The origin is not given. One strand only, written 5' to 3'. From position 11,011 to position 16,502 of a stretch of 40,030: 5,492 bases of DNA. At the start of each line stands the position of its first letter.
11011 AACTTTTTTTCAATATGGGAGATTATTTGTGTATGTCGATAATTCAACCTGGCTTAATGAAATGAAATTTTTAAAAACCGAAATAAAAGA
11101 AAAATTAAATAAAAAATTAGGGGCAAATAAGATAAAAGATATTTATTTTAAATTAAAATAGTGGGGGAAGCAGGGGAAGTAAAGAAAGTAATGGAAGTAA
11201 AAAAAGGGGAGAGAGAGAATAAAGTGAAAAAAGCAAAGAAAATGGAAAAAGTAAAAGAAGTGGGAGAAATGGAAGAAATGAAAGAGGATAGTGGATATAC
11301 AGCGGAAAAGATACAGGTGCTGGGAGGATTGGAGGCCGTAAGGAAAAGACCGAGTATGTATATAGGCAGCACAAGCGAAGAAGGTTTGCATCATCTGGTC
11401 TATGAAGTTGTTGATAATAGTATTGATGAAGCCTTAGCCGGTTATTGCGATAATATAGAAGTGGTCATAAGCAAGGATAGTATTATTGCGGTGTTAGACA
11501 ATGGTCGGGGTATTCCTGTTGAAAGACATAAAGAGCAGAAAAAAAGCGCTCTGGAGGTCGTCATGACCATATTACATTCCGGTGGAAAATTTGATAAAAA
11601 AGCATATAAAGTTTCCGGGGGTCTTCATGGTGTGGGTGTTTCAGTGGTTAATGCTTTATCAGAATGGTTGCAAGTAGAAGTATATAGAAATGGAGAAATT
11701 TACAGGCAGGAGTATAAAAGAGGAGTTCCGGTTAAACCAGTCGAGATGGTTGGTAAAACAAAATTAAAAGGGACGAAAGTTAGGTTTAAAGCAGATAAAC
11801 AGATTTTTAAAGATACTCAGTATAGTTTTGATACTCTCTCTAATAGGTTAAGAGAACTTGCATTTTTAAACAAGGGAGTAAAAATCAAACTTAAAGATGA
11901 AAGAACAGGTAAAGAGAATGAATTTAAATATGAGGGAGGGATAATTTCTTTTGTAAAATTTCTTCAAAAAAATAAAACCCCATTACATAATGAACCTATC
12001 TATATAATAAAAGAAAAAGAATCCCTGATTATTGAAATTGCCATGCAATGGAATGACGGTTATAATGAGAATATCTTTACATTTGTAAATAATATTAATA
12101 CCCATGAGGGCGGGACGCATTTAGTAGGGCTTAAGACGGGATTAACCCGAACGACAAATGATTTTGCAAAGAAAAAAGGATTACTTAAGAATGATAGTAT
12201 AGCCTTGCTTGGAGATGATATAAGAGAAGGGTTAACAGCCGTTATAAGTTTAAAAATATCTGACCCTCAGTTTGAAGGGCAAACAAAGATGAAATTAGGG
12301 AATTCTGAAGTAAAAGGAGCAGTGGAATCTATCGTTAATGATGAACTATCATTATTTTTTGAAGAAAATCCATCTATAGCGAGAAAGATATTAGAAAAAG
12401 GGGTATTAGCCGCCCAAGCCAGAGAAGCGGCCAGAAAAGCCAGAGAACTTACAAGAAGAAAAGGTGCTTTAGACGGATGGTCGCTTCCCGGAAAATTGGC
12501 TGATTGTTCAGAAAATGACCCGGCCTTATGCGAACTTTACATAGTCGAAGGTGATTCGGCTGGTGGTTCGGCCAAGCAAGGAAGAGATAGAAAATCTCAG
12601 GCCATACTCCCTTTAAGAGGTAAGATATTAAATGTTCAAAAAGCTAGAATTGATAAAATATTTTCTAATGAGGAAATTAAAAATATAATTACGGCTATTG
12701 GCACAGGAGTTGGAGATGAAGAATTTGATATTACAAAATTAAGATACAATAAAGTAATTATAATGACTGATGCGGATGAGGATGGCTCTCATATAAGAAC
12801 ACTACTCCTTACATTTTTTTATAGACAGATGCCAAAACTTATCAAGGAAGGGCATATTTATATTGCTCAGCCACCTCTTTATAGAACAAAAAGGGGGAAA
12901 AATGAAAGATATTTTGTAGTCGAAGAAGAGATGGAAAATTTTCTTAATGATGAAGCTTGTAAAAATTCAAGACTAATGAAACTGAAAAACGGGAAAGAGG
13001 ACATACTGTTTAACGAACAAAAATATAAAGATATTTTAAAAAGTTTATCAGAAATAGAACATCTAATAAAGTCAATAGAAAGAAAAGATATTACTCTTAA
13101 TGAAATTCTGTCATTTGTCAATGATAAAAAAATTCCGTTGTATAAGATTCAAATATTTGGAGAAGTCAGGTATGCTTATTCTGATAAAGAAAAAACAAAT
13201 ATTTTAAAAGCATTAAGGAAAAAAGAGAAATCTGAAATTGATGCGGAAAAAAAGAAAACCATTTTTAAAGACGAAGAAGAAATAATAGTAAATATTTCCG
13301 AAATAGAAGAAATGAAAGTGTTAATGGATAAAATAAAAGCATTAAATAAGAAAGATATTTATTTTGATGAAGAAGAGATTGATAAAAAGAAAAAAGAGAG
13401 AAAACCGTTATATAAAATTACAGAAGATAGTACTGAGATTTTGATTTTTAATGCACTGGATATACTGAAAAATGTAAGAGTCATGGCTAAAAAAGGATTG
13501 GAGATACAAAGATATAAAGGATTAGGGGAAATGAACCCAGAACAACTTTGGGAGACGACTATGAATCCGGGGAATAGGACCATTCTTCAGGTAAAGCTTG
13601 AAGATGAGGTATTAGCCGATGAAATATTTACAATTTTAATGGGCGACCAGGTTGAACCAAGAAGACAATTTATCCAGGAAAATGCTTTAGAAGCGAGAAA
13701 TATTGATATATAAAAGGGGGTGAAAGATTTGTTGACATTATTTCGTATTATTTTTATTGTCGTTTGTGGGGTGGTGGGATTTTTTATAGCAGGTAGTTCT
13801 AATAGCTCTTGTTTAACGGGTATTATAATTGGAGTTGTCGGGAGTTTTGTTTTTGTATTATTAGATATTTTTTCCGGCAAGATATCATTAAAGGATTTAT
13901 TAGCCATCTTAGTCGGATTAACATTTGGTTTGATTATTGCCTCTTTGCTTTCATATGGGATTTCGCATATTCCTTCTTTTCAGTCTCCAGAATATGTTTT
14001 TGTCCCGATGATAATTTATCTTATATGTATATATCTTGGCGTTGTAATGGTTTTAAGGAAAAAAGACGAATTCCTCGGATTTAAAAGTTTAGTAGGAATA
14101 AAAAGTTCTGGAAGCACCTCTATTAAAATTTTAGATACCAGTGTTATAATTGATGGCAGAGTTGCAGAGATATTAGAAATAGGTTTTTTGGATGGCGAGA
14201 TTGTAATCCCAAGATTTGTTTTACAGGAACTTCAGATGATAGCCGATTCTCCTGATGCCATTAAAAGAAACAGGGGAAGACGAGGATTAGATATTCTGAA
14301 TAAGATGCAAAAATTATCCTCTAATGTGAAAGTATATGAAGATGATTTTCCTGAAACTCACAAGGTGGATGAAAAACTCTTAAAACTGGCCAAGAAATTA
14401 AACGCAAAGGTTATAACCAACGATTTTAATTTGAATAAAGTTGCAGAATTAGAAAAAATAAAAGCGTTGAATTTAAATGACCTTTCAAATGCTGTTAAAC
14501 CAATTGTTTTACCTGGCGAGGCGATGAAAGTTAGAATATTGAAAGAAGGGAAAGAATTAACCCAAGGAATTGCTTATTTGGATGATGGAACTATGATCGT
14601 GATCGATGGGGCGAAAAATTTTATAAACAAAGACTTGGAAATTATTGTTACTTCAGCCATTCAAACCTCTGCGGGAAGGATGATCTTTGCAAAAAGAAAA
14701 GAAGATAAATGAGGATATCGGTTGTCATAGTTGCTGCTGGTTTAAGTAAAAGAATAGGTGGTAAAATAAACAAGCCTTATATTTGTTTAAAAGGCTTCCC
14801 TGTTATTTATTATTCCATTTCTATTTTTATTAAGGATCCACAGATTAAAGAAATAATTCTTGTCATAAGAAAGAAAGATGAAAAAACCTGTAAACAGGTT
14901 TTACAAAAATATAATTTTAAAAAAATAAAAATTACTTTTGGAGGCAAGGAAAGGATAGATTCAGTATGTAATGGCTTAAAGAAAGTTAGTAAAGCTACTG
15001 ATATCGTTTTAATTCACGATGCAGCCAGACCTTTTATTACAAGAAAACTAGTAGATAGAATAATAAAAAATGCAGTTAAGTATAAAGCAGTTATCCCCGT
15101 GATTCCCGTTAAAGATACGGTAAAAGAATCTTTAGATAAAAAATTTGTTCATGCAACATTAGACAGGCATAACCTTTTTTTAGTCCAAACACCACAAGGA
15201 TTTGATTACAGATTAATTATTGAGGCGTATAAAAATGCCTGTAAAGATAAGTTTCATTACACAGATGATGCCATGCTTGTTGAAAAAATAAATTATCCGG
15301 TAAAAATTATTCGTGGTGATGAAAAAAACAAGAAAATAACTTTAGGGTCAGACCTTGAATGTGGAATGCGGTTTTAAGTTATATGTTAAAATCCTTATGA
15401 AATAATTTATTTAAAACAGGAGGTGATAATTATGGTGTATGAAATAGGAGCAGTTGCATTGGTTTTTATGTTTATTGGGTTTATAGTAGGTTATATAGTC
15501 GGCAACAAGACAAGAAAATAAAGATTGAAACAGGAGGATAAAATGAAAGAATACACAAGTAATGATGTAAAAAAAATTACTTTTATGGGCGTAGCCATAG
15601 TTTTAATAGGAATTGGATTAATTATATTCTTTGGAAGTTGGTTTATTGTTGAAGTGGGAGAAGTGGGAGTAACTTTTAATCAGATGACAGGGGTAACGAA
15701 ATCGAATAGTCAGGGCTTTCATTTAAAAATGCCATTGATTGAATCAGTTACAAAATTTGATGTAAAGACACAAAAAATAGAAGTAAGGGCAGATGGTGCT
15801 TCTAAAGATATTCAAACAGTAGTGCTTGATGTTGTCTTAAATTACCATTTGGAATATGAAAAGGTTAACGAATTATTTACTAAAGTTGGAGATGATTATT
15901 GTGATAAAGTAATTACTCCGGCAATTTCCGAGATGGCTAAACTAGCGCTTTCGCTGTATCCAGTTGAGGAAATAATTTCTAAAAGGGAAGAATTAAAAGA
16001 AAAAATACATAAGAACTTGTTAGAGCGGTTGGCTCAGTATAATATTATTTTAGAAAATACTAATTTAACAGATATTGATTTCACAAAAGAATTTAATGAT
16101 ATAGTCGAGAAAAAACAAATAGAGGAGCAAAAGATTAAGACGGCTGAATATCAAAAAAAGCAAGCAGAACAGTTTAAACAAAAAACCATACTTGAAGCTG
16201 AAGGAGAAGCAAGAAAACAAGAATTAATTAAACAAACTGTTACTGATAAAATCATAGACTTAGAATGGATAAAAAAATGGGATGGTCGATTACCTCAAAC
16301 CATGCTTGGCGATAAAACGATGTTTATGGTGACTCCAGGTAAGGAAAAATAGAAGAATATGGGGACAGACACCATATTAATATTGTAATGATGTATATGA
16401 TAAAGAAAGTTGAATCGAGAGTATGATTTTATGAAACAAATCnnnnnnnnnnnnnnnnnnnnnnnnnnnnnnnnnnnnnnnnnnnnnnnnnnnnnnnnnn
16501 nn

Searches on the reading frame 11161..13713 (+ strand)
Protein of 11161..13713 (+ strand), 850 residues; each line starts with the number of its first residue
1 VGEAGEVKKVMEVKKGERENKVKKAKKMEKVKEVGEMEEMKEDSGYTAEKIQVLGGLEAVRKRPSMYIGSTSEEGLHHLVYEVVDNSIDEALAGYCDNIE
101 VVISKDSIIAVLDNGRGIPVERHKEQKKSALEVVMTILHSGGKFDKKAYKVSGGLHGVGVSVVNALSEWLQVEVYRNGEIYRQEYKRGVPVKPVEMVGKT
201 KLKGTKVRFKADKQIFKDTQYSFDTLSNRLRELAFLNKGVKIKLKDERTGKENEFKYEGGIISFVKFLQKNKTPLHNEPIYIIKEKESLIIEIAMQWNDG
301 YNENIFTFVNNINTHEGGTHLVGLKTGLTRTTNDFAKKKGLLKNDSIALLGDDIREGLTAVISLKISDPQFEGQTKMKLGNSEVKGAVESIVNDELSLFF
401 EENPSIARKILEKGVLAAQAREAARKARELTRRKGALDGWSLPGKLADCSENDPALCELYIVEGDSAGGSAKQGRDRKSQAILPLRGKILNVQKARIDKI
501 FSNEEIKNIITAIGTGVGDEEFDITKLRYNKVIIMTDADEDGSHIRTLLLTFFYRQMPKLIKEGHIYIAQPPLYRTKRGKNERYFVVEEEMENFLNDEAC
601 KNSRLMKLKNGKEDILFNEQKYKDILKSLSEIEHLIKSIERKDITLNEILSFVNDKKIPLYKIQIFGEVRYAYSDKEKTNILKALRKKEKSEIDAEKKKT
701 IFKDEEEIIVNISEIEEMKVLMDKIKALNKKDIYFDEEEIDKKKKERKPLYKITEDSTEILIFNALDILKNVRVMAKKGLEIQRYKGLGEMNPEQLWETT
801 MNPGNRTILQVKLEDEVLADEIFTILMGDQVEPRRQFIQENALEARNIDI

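Call 44: search_protein_families(library=pfam, proteins=[window:11161-13713:+], max_evalue=0.001)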
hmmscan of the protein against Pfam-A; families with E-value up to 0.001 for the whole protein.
window:11161-13713:+ (850 aa): 4 families
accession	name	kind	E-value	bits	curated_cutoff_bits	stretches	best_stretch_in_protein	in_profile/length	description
PF00204.31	DNA_gyraseB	-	1.5e-63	213.8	27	1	260-429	1-172/173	DNA gyrase B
PF00986.26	DNA_gyraseB_C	-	1.4e-31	108.8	29.8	1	777-839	1-63/63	DNA gyrase B subunit, carboxyl terminus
PF01751.28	Toprim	-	3.6e-21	75.6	23.1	1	458-570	1-95/96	Toprim domain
PF02518.31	HATPase_c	-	3.8e-16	59.9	26.4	1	73-212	3-108/111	Histidine kinase-, DNA gyrase B-, and HSP90-like ATPase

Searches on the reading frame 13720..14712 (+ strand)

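Call 44: search_protein_families(library=pfam, proteins=[window:13720-14712:+], max_evalue=0.001)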
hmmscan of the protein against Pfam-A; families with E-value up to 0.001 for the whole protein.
window:13720-14712:+ (330 aa): 4 families
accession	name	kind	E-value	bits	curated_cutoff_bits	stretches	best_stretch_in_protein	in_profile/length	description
PF01850.27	PIN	-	1.6e-08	35.7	23.6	1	137-243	2-119/120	PIN domain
PF13638.12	PIN_4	-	3.8e-06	27.7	21.9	1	137-251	2-130/132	PIN domain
PF18477.7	PIN_9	-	0.00042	20.9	26.3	1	159-242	29-103/116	PIN like domain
PF01938.26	TRAM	-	0.00073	19.8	21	0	265-313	4-51/61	TRAM domain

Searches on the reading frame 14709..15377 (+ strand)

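Call 44: search_protein_families(library=pfam, proteins=[window:14709-15377:+], max_evalue=0.001)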
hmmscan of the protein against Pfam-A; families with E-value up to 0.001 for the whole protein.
window:14709-15377:+ (222 aa): 2 families
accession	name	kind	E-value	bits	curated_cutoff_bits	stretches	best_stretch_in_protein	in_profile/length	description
PF01128.25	IspD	-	5.3e-59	200.1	27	1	3-217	1-213/221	2-C-methyl-D-erythritol 4-phosphate cytidylyltransferase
PF12804.13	NTP_transf_3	-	6.9e-10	39.8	27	1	5-131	1-122/160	MobA-like NTP transferase domain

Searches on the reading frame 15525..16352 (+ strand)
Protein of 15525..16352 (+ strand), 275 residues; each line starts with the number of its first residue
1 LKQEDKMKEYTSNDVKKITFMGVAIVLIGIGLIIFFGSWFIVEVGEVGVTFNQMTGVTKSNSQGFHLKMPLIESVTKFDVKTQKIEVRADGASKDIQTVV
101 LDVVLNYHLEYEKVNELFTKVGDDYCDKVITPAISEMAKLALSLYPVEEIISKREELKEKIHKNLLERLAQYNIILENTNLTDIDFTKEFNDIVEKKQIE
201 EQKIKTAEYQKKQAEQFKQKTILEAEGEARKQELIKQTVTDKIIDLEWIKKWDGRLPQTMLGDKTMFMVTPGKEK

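Call 54: search_protein_families(library=pfam, proteins=[window:15525-16352:+], max_evalue=1)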
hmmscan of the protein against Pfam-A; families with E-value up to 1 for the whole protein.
window:15525-16352:+ (275 aa): 4 families
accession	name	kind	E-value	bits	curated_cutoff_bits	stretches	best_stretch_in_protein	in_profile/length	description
PF01145.31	Band_7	-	8.1e-34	117.6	23.6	1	40-214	1-172/176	SPFH domain / Band 7 family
PF20890.2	Dbr1_C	-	0.0064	17.3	27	1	125-189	9-73/86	Dbr1, C-terminal domain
PF13421.11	Band_7_1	-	0.042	13.9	24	1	129-198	140-207/211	SPFH domain-Band 7 family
PF21484.3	Chp1-like_PIN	-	0.11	12.9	27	1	159-224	55-120/148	Chromo domain-containing protein 1-like, PIN domain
